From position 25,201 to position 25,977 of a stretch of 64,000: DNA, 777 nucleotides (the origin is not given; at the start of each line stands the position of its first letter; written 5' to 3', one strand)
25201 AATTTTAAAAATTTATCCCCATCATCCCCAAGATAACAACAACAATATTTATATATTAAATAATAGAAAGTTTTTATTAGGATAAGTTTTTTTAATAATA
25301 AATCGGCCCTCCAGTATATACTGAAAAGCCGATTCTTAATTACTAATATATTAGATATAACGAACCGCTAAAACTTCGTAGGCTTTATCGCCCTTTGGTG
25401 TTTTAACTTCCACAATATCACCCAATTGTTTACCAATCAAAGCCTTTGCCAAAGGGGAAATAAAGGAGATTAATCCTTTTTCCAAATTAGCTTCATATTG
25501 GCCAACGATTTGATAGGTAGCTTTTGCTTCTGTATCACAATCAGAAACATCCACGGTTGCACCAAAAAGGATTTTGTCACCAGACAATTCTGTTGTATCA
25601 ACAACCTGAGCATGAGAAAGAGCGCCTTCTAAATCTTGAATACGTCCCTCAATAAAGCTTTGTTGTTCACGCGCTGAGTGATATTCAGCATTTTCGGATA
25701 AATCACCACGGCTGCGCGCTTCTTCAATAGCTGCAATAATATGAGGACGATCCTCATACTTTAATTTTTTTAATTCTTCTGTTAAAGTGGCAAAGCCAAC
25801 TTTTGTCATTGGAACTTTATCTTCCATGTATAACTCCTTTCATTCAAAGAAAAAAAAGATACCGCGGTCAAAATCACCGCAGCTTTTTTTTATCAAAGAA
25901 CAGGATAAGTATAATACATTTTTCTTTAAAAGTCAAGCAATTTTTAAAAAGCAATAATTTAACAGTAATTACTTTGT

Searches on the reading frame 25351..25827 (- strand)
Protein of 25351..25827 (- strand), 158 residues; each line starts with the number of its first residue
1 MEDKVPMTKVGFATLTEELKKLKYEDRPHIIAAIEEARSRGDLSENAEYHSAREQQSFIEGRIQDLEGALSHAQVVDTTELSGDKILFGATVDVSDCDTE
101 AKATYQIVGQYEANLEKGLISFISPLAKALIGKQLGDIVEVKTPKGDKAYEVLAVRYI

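Call 72: search_protein_families(library=pfam, proteins=[window:25351-25827:-], max_evalue=0.01)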
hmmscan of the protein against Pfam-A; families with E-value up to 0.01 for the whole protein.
window:25351-25827:- (158 aa): 2 families
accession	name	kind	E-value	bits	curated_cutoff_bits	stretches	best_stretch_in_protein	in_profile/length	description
PF03449.20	GreA_GreB_N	-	1.5e-28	99.2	24.5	1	5-75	1-71/71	Transcription elongation factor, N-terminal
PF01272.25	GreA_GreB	-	2.5e-26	91.9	26.9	1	83-157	3-77/77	Transcription elongation factor, GreA/GreB, C-term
